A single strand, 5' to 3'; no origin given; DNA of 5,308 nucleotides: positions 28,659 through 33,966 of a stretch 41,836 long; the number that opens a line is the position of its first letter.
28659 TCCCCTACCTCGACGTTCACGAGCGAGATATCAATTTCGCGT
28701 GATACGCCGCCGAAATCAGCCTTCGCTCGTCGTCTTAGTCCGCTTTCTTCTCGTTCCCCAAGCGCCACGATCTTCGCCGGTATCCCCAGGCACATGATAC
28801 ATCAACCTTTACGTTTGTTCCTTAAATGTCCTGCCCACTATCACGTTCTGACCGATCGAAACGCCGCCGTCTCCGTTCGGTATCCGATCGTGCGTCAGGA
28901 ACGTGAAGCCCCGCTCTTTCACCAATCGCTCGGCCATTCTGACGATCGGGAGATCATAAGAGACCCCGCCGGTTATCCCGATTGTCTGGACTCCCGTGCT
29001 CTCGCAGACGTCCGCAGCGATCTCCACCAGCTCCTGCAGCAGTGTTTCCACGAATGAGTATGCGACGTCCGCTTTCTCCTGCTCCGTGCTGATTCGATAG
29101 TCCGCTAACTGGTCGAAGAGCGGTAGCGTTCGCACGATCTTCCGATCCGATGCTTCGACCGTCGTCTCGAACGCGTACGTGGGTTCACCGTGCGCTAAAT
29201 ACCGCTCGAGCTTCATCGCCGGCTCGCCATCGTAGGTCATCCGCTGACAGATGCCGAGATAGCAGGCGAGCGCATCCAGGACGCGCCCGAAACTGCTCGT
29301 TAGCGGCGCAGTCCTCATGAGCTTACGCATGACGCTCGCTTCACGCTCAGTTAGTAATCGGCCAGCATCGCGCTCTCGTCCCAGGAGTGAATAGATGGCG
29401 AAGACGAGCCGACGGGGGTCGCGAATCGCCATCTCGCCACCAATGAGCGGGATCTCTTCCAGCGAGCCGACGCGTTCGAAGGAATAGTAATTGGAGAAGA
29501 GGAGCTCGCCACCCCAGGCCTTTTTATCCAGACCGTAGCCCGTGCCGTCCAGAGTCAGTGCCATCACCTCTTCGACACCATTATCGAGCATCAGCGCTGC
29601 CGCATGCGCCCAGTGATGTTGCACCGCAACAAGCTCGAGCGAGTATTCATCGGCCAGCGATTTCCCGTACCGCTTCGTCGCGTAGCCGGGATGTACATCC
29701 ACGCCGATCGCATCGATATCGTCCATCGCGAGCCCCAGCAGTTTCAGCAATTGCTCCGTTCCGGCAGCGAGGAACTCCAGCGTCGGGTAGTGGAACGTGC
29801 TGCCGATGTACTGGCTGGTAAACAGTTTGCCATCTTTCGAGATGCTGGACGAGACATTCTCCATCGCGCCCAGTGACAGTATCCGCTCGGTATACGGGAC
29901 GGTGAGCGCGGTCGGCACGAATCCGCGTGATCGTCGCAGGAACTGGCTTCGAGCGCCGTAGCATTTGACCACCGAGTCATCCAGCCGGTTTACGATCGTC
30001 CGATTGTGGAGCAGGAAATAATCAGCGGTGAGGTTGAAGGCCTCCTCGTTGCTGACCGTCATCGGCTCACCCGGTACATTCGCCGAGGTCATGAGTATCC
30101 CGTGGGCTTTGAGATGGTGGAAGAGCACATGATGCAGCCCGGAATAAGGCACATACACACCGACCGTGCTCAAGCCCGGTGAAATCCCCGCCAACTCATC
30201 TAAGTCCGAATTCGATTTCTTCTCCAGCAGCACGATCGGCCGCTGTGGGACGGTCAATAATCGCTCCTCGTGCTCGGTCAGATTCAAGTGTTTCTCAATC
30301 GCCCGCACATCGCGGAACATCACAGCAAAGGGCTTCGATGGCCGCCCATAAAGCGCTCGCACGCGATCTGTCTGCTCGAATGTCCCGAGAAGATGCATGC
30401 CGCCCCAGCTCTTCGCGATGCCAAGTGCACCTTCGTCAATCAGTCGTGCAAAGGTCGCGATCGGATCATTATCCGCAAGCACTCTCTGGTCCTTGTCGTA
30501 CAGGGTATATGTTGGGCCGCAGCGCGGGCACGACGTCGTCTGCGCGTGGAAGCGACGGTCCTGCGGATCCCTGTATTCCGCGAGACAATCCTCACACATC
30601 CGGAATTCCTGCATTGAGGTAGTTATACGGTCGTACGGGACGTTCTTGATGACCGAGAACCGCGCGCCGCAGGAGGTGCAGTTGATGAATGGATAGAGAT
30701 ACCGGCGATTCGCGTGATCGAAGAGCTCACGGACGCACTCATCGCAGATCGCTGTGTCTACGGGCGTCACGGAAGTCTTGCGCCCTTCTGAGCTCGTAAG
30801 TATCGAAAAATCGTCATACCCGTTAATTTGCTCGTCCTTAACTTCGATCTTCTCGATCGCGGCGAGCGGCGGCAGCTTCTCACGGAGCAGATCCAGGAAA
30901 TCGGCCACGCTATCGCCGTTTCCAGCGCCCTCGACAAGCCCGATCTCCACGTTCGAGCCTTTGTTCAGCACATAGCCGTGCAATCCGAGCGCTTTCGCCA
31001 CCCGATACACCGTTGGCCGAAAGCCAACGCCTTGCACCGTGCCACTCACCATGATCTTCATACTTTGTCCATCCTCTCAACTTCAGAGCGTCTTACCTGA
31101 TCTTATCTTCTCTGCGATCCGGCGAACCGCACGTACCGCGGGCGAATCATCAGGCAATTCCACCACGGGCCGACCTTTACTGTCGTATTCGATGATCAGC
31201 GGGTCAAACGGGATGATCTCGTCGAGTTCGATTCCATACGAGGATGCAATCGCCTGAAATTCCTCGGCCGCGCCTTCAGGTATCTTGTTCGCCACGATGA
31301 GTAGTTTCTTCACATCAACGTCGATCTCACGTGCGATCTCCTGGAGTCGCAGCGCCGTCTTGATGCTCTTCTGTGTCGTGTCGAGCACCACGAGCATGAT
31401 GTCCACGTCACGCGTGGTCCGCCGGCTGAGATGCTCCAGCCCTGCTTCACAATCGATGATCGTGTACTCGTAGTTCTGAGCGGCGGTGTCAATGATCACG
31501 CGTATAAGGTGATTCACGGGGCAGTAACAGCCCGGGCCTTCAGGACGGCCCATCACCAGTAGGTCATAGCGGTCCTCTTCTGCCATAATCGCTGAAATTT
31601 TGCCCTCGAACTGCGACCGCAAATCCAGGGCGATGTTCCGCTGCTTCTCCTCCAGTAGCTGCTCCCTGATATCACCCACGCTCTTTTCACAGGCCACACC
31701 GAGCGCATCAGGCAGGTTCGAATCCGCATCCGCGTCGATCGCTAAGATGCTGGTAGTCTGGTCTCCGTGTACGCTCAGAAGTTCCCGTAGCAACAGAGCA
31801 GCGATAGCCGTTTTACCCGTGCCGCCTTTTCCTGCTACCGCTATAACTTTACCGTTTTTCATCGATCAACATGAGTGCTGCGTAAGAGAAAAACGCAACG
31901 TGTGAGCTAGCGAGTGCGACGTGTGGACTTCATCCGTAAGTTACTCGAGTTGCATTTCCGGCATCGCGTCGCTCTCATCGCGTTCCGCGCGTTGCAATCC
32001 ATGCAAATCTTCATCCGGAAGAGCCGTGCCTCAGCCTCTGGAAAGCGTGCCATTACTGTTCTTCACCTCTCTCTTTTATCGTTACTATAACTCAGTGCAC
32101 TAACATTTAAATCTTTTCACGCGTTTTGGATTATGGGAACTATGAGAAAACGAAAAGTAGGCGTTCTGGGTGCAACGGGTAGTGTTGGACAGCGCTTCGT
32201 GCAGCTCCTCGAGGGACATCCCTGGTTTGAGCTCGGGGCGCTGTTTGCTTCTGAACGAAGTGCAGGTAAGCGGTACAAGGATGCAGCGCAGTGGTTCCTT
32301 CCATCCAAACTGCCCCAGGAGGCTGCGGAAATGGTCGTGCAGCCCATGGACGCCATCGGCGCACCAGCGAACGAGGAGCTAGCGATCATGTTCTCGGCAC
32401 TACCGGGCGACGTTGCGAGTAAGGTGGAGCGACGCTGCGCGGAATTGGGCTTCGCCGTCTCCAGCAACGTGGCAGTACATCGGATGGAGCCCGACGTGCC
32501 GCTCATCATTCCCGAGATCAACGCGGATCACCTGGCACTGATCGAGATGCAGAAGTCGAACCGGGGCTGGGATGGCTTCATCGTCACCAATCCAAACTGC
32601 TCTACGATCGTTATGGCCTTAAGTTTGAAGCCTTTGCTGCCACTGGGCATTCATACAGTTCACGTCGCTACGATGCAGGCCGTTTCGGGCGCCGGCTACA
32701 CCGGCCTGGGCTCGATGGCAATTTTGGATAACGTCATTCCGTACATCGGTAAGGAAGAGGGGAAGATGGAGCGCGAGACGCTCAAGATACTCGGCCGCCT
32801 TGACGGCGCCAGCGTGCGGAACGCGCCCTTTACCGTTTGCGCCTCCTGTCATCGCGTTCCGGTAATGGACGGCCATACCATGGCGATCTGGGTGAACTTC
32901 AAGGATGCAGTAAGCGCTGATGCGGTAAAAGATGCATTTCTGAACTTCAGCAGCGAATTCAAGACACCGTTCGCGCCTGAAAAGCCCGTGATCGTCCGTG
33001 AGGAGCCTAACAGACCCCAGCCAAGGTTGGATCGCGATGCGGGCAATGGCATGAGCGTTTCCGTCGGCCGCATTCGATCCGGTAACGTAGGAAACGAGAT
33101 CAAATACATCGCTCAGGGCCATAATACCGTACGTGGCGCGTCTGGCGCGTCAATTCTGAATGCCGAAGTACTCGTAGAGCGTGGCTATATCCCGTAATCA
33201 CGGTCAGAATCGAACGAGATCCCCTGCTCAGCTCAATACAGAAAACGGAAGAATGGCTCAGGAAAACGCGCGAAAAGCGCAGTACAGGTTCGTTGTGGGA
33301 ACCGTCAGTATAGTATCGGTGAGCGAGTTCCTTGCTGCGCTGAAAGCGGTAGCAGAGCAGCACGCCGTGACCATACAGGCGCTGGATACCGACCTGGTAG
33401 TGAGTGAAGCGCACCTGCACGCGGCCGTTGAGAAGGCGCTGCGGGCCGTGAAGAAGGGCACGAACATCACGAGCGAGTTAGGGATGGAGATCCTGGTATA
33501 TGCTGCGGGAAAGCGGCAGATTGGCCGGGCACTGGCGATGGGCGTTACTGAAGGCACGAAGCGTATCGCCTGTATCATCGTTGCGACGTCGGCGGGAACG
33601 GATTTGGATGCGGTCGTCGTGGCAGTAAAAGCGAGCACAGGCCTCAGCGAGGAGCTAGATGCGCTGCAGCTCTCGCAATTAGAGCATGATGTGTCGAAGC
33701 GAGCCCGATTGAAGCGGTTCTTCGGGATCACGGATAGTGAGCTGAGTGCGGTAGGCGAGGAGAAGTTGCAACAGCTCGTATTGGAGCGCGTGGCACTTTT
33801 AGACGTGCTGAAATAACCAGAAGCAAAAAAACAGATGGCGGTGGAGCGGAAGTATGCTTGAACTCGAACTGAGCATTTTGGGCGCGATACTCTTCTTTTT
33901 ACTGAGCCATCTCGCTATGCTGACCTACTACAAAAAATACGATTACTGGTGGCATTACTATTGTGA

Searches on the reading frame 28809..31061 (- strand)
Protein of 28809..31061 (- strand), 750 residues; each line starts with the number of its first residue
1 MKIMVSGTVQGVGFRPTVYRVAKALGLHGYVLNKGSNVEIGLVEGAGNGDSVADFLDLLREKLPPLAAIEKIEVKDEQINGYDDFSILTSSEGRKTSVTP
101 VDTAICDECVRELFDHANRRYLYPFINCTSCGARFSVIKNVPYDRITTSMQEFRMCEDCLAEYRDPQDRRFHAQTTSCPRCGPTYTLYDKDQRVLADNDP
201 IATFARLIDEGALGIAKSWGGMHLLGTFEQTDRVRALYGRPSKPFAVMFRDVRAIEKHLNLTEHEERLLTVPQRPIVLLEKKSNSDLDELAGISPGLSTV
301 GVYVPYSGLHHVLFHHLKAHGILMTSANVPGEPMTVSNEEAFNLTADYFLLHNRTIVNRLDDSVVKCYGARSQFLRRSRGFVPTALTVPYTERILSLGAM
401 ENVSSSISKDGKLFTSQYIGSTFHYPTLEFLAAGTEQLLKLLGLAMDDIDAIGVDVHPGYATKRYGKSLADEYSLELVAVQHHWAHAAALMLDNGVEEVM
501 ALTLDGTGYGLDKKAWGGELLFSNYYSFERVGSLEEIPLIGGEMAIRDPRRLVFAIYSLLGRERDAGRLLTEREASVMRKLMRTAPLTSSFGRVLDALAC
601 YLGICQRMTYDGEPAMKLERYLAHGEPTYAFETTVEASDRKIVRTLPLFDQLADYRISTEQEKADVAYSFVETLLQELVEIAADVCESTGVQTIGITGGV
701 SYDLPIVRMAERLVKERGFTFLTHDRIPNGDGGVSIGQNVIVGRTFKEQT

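Call 33: search_protein_families(library=pfam, proteins=[window:28809-31061:-], max_evalue=0.00001)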
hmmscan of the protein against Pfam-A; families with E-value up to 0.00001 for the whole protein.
window:28809-31061:- (750 aa): 6 families
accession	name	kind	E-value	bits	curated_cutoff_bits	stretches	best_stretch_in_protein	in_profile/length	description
PF22521.2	HypF_C_2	-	1.6e-61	208.6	27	1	502-738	2-241/241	Carbamoyltransferase, Kae1-like Domain, second subdomain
PF07503.17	zf-HYPF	-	3e-32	110.6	23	2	155-188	1-34/34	HypF finger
PF01300.24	Sua5_yciO_yrdC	-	3.3e-28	98.8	25.1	1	207-378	2-178/178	Telomere recombination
PF00708.24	Acylphosphatase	-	5.1e-19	68.8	22.5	1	2-87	2-85/85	Acylphosphatase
PF17788.7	HypF_C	-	7.8e-19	68.6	23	1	392-493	4-99/99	HypF Kae1-like domain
PF00814.31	TsaD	-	2.6e-11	44.2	24.8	0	624-718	180-244/264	tRNA N6-adenosine threonylcarbamoyltransferase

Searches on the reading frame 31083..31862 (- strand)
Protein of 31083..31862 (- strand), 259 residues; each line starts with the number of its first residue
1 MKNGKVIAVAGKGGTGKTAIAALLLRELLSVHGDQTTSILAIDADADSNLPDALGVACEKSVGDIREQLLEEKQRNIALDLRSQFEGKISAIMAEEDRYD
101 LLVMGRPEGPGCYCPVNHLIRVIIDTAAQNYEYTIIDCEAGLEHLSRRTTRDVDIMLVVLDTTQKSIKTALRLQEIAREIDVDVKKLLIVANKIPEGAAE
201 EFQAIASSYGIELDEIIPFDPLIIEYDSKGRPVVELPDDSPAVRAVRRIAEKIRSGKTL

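Call 74: search_protein_families(library=pfam, proteins=[window:31083-31862:-], max_evalue=0.00001)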
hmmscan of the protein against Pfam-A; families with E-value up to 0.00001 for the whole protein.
window:31083-31862:- (259 aa): 3 families
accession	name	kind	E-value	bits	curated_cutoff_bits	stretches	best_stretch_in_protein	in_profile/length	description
PF01656.29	CbiA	-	7.5e-11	42.5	25.4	1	7-233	2-125/125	CobQ/CobB/MinD/ParA nucleotide binding domain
PF13614.12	AAA_31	-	1.6e-09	38.4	27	1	5-181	2-168/177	AAA domain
PF10609.15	ParA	-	2.4e-06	27.6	27.1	0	200-253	192-245/246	NUBPL iron-transfer P-loop NTPase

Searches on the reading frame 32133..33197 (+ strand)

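Call 74: search_protein_families(library=pfam, proteins=[window:32133-33197:+], max_evalue=0.00001)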
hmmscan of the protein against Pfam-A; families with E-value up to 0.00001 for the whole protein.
window:32133-33197:+ (354 aa): 2 families
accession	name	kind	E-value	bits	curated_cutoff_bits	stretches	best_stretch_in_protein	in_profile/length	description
PF02774.23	Semialdhyde_dhC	-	1.1e-38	133.7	26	1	165-333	1-183/184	Semialdehyde dehydrogenase, dimerisation domain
PF01118.30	Semialdhyde_dh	-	8.6e-31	107.3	26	1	8-135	1-119/121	Semialdehyde dehydrogenase, NAD binding domain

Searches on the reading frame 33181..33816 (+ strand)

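Call 74: search_protein_families(library=pfam, proteins=[window:33181-33816:+], max_evalue=0.00001)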
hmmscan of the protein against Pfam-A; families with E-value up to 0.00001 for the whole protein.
window:33181-33816:+ (211 aa): 1 family
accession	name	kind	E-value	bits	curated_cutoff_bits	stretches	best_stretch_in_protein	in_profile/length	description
PF08617.15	CGI-121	-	1.5e-15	58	25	1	57-207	15-158/159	Kinase binding protein CGI-121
